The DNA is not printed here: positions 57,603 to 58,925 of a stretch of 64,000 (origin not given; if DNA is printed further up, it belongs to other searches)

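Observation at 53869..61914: Putative catabolic island with two family-III CoA-transferases, LLM monooxygenase, CocE/NonD hydrolase, MFS transporter and NADPH oxidoreductase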

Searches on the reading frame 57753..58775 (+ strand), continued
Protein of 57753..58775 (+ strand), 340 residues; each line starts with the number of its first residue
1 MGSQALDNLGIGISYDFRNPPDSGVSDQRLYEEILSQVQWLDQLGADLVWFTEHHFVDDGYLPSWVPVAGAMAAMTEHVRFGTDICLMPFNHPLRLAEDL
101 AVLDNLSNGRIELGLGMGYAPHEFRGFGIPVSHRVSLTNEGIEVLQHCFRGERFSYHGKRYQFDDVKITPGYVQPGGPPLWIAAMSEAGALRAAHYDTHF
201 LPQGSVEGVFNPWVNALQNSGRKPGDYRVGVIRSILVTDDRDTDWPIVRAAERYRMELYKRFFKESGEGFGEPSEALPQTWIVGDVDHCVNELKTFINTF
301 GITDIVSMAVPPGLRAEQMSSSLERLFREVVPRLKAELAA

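Call 24: find_encoding_contigs(protein=P0201, flank=10000, max_places=2)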
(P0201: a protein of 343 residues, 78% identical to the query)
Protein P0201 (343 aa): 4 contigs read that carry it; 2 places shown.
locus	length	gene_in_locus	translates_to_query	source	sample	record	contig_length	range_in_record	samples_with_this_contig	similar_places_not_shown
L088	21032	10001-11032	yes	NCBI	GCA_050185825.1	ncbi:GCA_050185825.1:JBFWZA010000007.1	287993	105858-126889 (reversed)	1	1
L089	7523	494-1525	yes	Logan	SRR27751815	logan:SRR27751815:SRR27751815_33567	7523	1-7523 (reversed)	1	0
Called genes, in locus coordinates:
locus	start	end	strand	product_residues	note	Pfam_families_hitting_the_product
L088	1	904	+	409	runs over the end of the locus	PF25917:BSH_RND, PF25973:BSH_CzcB (faint), PF25984:BSH_YknX (weak), PF25954:Beta-barrel_RND_2, PF25990:Beta-barrel_YknX (weak)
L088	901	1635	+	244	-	PF02463:SMC_N (faint), PF00005:ABC_tran, PF13304:AAA_21 (faint)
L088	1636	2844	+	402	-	PF12704:MacB_PCD, PF02687:FtsX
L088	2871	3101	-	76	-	-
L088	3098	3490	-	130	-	PF01272:GreA_GreB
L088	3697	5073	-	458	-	PF01546:Peptidase_M20, PF07687:M20_dimer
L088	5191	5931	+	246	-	PF13489:Methyltransf_23, PF08241:Methyltransf_11, PF08242:Methyltransf_12, PF13649:Methyltransf_25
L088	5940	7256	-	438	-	PF07690:MFS_1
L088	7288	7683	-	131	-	PF00903:Glyoxalase, PF13669:Glyoxalase_4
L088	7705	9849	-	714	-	PF01642:MM_CoA_mutase, PF02310:B12-binding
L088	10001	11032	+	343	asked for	PF00296:Bac_luciferase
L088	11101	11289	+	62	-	-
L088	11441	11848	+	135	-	PF03965:Penicillinase_R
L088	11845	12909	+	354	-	PF05569:Peptidase_M56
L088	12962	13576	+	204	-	PF03544:TonB_C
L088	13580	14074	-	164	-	-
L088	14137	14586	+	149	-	PF04075:F420H2_quin_red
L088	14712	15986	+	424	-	PF11871:DUF3391, PF13487:HD_5, PF01966:HD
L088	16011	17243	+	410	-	PF00563:EAL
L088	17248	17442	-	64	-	-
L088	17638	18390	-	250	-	PF02798:GST_N, PF13417:GST_N_3, PF13409:GST_N_2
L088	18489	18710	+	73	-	PF04277:OAD_gamma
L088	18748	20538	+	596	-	PF00682:HMGL-like, PF02436:PYC_OADA, PF00364:Biotin_lipoyl, PF25917:BSH_RND (faint), PF25919:BSH_CusB (weak), PF25984:BSH_YknX (faint)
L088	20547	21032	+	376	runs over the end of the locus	PF03977:OAD_beta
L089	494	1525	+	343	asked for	PF00296:Bac_luciferase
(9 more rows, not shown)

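Call 25: find_encoding_contigs(protein=P0189, flank=10000, max_places=2)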
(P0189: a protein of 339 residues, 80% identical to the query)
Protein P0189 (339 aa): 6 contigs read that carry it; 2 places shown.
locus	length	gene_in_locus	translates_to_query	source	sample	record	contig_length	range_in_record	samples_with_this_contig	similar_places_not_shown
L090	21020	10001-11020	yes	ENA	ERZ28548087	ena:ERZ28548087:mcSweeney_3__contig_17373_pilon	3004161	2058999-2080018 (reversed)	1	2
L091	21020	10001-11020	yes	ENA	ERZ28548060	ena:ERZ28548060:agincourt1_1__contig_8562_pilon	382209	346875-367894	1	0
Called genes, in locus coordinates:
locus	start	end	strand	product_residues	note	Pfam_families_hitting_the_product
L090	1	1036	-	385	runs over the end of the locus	PF00155:Aminotran_1_2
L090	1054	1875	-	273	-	PF01925:TauE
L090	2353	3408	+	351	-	-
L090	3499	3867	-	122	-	PF01124:MAPEG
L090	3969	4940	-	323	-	PF00753:Lactamase_B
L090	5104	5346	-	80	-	-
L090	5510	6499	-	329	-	PF13409:GST_N_2 (weak), PF13417:GST_N_3, PF13410:GST_C_2 (weak)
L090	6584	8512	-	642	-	PF01266:DAO (faint), PF13450:NAD_binding_8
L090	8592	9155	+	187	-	PF00440:TetR_N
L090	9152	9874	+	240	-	-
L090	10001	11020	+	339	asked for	PF00296:Bac_luciferase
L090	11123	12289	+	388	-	PF04909:Amidohydro_2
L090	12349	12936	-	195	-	PF00440:TetR_N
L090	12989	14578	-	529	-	PF07995:GSDH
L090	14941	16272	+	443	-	PF07690:MFS_1, PF13347:MFS_2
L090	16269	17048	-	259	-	PF01738:DLH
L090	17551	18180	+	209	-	-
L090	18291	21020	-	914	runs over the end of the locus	PF19313:DUF5916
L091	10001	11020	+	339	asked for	PF00296:Bac_luciferase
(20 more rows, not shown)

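Call 26: find_encoding_contigs(protein=P0122, flank=10000, max_places=3)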
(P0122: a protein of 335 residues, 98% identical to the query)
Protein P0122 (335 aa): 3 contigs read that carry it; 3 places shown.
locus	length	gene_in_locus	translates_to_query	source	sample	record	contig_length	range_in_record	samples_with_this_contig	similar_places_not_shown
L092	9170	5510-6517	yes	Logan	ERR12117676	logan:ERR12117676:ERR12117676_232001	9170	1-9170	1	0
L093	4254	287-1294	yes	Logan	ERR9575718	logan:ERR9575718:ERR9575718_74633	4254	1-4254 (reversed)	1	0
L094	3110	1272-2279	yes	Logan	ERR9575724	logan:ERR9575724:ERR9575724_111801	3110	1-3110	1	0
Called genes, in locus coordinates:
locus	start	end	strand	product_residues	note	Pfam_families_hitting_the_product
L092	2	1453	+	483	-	?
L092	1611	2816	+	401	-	PF02515:CoA_transf_3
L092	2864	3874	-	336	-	PF16884:ADH_N_2, PF00107:ADH_zinc_N, PF13602:ADH_zinc_N_2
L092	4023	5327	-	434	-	PF07690:MFS_1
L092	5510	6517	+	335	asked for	PF00296:Bac_luciferase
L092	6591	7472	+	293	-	PF02129:Peptidase_S15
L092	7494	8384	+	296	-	PF08530:PepX_C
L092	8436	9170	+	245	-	?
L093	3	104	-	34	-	?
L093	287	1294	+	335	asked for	PF00296:Bac_luciferase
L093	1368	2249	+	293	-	PF02129:Peptidase_S15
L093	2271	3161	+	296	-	PF08530:PepX_C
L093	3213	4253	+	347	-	?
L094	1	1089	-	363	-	?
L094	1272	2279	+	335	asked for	PF00296:Bac_luciferase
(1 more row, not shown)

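Call 27: find_encoding_contigs(protein=P0123, flank=10000, max_places=2)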
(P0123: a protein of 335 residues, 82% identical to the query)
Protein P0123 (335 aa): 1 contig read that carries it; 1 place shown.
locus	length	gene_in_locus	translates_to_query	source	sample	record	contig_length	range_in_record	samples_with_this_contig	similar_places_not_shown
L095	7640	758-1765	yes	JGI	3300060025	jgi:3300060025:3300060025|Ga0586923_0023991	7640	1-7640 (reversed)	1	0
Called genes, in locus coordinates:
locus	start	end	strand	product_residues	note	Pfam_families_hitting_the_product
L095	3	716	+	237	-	?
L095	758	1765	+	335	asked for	PF00296:Bac_luciferase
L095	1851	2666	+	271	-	PF02900:LigB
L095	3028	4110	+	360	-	PF00072:Response_reg, PF00990:GGDEF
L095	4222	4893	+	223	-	PF00563:EAL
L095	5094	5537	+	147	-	PF00072:Response_reg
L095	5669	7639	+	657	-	?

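Call 28: find_encoding_contigs(protein=P0135, flank=10000, max_places=2)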
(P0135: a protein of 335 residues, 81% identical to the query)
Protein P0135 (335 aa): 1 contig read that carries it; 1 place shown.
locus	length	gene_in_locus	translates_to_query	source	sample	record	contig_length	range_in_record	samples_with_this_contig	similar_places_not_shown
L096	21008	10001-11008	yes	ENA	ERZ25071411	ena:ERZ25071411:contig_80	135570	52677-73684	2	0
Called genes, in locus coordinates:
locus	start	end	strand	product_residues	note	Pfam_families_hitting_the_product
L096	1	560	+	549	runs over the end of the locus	PF02776:TPP_enzyme_N, PF00205:TPP_enzyme_M, PF02775:TPP_enzyme_C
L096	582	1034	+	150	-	-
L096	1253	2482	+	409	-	PF02770:Acyl-CoA_dh_M, PF00441:Acyl-CoA_dh_1, PF08028:Acyl-CoA_dh_2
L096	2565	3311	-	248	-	PF05401:NodS (weak), PF13489:Methyltransf_23, PF01209:Ubie_methyltran (weak), PF05175:MTS (weak), PF13649:Methyltransf_25, PF13847:Methyltransf_31, PF08241:Methyltransf_11, PF08242:Methyltransf_12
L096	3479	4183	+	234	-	PF00697:PRAI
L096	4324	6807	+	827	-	PF03176:MMPL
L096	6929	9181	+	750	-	PF02515:CoA_transf_3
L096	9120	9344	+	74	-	-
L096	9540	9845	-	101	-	-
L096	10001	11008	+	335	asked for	PF00296:Bac_luciferase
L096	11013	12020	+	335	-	PF00378:ECH_1, PF16113:ECH_2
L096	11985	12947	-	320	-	PF07969:Amidohydro_3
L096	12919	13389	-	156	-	PF07969:Amidohydro_3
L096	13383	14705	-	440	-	PF02515:CoA_transf_3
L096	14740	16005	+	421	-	PF02515:CoA_transf_3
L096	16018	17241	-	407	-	PF02515:CoA_transf_3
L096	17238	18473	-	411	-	PF02515:CoA_transf_3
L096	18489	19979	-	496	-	PF00501:AMP-binding, PF13193:AMP-binding_C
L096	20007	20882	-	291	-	PF00561:Abhydrolase_1, PF12697:Abhydrolase_6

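Call 57: find_encoding_contigs(protein=P0143, flank=10000, max_places=1)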
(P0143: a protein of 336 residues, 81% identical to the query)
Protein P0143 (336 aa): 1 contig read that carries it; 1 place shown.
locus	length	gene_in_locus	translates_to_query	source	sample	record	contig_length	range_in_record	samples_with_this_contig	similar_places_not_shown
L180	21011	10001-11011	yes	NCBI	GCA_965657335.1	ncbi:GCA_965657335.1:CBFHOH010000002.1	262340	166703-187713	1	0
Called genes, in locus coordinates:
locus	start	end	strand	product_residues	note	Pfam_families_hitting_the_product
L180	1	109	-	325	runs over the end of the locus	PF00248:Aldo_ket_red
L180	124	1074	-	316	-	PF05721:PhyH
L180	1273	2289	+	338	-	PF00248:Aldo_ket_red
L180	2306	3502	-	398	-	PF02771:Acyl-CoA_dh_N, PF02770:Acyl-CoA_dh_M, PF00441:Acyl-CoA_dh_1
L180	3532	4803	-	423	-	PF02771:Acyl-CoA_dh_N, PF02770:Acyl-CoA_dh_M, PF00441:Acyl-CoA_dh_1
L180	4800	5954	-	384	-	PF02771:Acyl-CoA_dh_N, PF00441:Acyl-CoA_dh_1, PF08028:Acyl-CoA_dh_2 (weak)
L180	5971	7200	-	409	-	PF00108:Thiolase_N, PF02803:Thiolase_C, PF22691:Thiolase_C_1 (faint)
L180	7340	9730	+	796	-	PF02515:CoA_transf_3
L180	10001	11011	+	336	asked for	PF00296:Bac_luciferase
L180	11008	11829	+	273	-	PF04116:FA_hydroxylase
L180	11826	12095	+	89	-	-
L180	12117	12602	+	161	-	-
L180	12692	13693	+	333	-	PF00044:Gp_dh_N, PF02800:Gp_dh_C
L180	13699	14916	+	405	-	PF07690:MFS_1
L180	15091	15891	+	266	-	PF00106:adh_short, PF08659:KR, PF23441:SDR (weak), PF13561:adh_short_C2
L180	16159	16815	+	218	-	PF00440:TetR_N, PF17939:TetR_C_30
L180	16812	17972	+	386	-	PF25917:BSH_RND (weak), PF25973:BSH_CzcB (faint)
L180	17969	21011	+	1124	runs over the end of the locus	PF00873:ACR_tran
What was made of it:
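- Two LLM orthologs have a fused double CoA-transferase directly upstream (calls 28, 57). LLM orthologs lie beside CoA-transferase, ECH, thiolase and ACAD genes in L096 and L180 (calls 28, 57).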

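Call 58: find_encoding_contigs(protein=P0133, flank=10000, max_places=1)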
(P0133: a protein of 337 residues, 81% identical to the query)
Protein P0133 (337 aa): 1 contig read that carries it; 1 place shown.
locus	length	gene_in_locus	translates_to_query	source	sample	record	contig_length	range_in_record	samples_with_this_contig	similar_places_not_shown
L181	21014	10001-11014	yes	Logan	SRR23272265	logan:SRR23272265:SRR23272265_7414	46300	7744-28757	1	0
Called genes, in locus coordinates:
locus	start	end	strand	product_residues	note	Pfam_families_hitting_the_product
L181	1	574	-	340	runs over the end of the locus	PF00296:Bac_luciferase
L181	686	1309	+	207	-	PF12535:Nudix_N, PF00293:NUDIX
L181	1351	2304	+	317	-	-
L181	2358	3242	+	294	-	PF13411:MerR_1, PF13174:TPR_6 (faint), PF07719:TPR_2 (faint), PF13181:TPR_8 (faint), PF13432:TPR_16 (faint), PF14559:TPR_19 (faint), PF13414:TPR_11 (weak), PF13431:TPR_17 (weak), +3 more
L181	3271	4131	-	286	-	-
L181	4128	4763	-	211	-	-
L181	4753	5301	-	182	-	PF07638:Sigma70_ECF (weak), PF04542:Sigma70_r2, PF08281:Sigma70_r4_2, PF04545:Sigma70_r4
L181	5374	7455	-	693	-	PF01926:MMR_HSR1, PF02421:FeoB_N, PF07670:Gate, PF07664:FeoB_C, PF07670:Gate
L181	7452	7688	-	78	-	PF04023:FeoA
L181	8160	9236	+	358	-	PF01464:SLT (weak)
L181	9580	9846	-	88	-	PF14357:DUF4404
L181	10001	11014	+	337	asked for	PF00296:Bac_luciferase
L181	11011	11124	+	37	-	-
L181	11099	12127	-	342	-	PF03069:FmdA_AmdA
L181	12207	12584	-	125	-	PF04828:GFA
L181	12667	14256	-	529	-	PF07690:MFS_1, PF00854:PTR2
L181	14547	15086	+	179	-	PF03703:bPH_2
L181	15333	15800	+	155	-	-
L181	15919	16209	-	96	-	PF03992:ABM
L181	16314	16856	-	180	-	-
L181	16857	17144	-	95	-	-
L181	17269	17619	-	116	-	PF00903:Glyoxalase (weak)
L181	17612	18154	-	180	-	PF03358:FMN_red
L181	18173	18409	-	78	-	-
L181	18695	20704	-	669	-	PF00486:Trans_reg_C, PF13432:TPR_16 (faint), PF13431:TPR_17 (faint), PF13414:TPR_11 (faint), PF13428:TPR_14 (faint), PF07719:TPR_2 (faint), PF14559:TPR_19 (faint)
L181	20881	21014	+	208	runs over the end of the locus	-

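Call 65: search_protein_families(library=ncbifam, proteins=[L180:7340-9730:+, L096:6929-9181:+], max_evalue=1e-10)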
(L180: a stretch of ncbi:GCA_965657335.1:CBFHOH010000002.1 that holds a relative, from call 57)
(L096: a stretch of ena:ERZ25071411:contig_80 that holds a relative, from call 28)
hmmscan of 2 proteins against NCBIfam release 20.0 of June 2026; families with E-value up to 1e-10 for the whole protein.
L180:7340-9730:+ (796 aa): 7 families
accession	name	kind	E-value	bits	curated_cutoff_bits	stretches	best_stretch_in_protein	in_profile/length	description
NF003809.0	PRK05398.1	subfamily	2.9e-66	223.8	442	2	1-197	1-204/416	formyl-CoA transferase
TIGR03253.1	oxalate_frc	equivalog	2.8e-61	207.5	504.2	2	388-789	2-416/416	formyl-CoA transferase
NF052585.1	SucGlutTfsCaiB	equivalog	3.3e-59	200.5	750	2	3-345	6-352/394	succinate--glutarate CoA-transferase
NF008511.0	PRK11430.1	equivalog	1.4e-53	182.3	522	2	385-533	5-158/381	CoA:oxalate CoA-transferase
NF041294.1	Scnl_mescCoAtase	equivalog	2.9e-52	178.1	700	2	5-198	4-211/381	succinyl-CoA:mesaconate CoA-transferase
NF002914.1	PRK03525.1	equivalog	1.1e-33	116.8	413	2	389-788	9-396/400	L-carnitine CoA-transferase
TIGR04253.1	mesacon_CoA_iso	equivalog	6.1e-13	48.5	725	0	390-499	3-119/403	2-methylfumaryl-CoA isomerase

L096:6929-9181:+ (750 aa): 7 families
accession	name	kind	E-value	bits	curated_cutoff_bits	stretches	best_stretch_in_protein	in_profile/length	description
NF052585.1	SucGlutTfsCaiB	equivalog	3.4e-100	335.4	750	2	412-749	4-351/394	succinate--glutarate CoA-transferase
NF041294.1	Scnl_mescCoAtase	equivalog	1e-91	307.9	700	2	416-734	4-330/381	succinyl-CoA:mesaconate CoA-transferase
NF003809.0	PRK05398.1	subfamily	2.6e-71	240.4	442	2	413-622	2-207/416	formyl-CoA transferase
NF008511.0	PRK11430.1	equivalog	5.6e-71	239.7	522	2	412-679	6-266/381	CoA:oxalate CoA-transferase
TIGR03253.1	oxalate_frc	equivalog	3.7e-68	230.1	504.2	2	413-622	1-206/416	formyl-CoA transferase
NF002914.1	PRK03525.1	equivalog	2.6e-40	138.6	413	2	414-664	8-245/400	L-carnitine CoA-transferase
TIGR04253.1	mesacon_CoA_iso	equivalog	2.9e-20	72.6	725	0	19-207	20-204/403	2-methylfumaryl-CoA isomerase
